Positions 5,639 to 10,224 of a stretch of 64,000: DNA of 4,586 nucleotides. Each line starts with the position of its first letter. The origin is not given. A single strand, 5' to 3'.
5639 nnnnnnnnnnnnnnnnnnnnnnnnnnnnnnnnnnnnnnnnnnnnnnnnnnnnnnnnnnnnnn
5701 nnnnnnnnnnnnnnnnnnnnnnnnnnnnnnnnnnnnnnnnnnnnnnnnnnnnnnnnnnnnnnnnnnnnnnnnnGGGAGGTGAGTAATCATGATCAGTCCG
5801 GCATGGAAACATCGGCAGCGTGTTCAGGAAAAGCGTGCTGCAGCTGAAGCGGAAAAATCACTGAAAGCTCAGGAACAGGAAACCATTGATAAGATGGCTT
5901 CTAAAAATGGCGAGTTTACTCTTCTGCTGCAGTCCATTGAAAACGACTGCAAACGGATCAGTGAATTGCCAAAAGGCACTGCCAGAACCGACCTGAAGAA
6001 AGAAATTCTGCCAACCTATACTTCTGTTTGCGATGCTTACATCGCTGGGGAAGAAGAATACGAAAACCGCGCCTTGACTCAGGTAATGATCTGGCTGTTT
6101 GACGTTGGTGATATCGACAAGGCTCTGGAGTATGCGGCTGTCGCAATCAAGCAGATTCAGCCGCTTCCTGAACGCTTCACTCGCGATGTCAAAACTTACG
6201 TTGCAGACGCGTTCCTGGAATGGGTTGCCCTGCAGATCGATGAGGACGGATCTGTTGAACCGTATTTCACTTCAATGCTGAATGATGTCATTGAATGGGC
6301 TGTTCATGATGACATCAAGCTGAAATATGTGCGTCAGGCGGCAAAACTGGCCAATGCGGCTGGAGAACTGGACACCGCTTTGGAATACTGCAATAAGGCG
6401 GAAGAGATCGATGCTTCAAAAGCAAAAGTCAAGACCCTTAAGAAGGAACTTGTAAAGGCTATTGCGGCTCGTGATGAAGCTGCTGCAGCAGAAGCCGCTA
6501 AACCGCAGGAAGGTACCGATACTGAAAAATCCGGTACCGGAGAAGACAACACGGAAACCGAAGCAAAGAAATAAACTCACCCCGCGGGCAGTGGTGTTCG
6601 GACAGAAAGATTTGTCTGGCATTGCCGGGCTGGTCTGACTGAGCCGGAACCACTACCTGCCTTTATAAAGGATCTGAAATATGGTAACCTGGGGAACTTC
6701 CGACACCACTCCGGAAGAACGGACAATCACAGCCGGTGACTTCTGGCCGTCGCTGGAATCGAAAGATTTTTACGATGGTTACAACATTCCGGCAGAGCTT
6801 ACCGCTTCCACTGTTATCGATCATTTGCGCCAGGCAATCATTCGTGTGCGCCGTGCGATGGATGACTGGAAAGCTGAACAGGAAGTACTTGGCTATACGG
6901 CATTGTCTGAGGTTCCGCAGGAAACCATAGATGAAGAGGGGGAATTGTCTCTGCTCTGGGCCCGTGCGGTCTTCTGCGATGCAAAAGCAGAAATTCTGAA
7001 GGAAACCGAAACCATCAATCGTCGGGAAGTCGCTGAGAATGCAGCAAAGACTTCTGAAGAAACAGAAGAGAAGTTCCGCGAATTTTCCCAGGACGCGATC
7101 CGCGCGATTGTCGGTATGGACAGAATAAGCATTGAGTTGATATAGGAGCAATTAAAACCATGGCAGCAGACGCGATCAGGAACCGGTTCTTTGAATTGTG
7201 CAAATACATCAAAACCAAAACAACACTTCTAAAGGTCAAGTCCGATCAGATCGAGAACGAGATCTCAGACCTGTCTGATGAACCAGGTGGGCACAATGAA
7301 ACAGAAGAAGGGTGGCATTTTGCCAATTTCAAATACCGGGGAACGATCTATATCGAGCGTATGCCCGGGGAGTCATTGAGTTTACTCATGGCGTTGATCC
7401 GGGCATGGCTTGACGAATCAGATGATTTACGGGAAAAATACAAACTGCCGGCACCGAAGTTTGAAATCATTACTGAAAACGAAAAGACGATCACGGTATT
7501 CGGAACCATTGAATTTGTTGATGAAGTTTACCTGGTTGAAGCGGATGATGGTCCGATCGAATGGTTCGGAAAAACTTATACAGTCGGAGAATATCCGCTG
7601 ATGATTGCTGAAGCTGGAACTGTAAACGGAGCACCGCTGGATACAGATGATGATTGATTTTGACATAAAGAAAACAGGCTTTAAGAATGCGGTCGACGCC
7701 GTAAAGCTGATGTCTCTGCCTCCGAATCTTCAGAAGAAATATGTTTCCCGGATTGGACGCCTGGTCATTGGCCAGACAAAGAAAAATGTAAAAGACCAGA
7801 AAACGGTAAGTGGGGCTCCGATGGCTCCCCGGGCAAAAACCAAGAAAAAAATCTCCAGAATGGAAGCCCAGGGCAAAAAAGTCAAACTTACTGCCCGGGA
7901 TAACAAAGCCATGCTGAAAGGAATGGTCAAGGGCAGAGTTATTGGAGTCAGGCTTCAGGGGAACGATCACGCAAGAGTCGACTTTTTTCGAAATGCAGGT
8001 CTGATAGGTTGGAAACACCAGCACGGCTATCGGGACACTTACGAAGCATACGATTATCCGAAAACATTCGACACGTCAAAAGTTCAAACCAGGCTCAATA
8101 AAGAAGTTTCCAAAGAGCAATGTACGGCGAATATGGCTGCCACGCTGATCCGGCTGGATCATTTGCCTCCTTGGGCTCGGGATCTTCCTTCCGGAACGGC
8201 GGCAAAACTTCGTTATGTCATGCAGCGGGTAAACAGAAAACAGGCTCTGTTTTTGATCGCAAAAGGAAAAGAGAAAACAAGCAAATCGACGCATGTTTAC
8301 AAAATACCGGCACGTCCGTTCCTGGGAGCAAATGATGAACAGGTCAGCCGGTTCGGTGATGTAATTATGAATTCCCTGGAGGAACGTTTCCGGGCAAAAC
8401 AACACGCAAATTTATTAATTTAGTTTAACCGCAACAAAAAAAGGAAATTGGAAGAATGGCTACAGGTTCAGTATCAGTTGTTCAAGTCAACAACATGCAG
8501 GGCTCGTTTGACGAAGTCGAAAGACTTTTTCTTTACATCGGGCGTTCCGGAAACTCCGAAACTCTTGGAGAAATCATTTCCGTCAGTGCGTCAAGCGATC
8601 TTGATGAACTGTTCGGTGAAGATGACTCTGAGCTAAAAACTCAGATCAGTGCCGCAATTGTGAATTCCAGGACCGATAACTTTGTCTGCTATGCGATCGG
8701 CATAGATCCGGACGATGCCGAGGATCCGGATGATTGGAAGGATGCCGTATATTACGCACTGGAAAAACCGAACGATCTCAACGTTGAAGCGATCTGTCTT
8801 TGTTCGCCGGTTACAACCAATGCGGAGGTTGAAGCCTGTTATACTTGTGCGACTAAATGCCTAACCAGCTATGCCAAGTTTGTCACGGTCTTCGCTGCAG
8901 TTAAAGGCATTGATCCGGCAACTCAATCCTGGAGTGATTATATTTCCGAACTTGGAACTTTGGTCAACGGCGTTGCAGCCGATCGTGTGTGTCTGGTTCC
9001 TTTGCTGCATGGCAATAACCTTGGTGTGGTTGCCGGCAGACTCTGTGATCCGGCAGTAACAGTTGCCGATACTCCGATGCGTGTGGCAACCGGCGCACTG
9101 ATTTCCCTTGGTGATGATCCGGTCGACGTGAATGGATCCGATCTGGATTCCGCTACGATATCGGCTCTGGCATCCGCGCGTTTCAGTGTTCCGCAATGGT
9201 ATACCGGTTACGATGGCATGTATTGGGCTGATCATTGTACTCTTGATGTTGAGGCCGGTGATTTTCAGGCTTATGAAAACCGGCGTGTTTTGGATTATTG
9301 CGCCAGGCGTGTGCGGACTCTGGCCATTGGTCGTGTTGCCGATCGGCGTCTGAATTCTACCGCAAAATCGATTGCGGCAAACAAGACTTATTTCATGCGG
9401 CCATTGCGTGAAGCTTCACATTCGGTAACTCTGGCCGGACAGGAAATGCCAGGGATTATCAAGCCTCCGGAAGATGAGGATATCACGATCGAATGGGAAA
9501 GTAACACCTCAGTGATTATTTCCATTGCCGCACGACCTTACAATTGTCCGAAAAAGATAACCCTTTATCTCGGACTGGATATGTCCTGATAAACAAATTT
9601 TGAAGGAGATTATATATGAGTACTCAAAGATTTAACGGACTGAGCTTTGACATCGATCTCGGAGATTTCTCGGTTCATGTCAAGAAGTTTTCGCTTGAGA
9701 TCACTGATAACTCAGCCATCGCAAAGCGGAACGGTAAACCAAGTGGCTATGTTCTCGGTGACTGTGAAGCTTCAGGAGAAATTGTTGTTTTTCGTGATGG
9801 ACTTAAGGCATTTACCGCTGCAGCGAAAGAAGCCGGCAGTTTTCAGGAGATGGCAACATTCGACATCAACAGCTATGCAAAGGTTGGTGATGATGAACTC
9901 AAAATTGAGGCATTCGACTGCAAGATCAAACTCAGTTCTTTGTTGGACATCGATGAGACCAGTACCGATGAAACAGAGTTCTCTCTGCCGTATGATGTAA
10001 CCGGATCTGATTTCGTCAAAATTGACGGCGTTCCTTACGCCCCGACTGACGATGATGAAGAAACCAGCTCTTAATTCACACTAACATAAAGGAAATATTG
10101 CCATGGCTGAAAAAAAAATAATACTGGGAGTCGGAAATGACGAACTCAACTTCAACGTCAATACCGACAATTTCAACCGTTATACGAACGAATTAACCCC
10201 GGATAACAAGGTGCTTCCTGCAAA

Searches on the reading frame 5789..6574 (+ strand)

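Call 9: search_protein_families(library=pfam, proteins=[window:5789-6574:+])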
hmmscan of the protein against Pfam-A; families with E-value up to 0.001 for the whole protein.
window:5789-6574:+ (261 aa): 1 family
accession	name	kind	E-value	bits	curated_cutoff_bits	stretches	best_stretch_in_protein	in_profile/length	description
PF05944.17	Phage_term_smal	-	4.1e-28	98.4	29.4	1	49-174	3-129/130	Phage small terminase subunit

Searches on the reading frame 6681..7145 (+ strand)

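Call 91: search_protein_families(library=pfam, proteins=[window:6681-7145:+], max_evalue=0.01)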
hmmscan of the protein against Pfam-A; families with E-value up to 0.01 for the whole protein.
window:6681-7145:+ (154 aa): 1 family
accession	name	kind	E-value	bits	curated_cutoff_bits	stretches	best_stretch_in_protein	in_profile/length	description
PF05926.16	Phage_GPL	-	2.5e-29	102.5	27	1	16-154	1-139/139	Phage head completion protein (GPL)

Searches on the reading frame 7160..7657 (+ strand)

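Call 91: search_protein_families(library=pfam, proteins=[window:7160-7657:+], max_evalue=0.01)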
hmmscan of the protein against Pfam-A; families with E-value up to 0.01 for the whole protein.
window:7160-7657:+ (165 aa): 1 family
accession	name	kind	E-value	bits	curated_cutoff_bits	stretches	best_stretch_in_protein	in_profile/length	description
PF06891.17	P2_Phage_GpR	-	1.5e-12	48.2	25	1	15-141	9-130/133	P2 phage tail completion protein R (GpR)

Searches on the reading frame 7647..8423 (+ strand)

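Call 91: search_protein_families(library=pfam, proteins=[window:7647-8423:+], max_evalue=0.01)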
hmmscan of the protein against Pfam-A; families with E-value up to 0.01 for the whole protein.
window:7647-8423:+ (258 aa): 1 family
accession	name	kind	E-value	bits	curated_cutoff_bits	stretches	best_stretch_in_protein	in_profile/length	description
PF05069.18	Phage_tail_S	-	5.7e-07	29.9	24.3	1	207-245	110-148/148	Phage virion morphogenesis family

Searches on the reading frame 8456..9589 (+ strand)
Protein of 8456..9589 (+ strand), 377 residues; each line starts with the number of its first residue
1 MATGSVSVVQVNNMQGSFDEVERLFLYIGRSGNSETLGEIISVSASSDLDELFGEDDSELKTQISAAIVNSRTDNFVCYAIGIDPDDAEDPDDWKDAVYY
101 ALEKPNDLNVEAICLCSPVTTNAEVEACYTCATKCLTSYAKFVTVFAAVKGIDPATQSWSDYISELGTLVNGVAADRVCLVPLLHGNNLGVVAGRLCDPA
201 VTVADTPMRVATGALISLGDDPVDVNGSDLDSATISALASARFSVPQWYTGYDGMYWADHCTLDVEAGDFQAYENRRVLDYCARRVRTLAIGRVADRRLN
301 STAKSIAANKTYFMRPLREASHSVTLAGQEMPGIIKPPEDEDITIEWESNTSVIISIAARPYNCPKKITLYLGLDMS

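Call 9: search_protein_families(library=pfam, proteins=[window:8456-9589:+])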
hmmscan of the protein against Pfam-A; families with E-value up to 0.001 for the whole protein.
window:8456-9589:+ (377 aa): 1 family
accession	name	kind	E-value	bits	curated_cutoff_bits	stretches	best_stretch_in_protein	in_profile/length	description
PF10758.14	DUF2586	-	3.6e-117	392.2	26.4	1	4-376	2-385/386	Protein of unknown function (DUF2586)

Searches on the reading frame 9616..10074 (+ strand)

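Call 91: search_protein_families(library=pfam, proteins=[window:9616-10074:+], max_evalue=0.01)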
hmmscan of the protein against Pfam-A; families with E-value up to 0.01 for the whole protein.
window:9616-10074:+ (152 aa): 1 family
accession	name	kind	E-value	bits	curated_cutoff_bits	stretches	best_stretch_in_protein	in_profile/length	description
PF10772.14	Phage_HP1_Orf24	-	2.6e-36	125.1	25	1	10-141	2-133/134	Bacteriophage HP1, Orf24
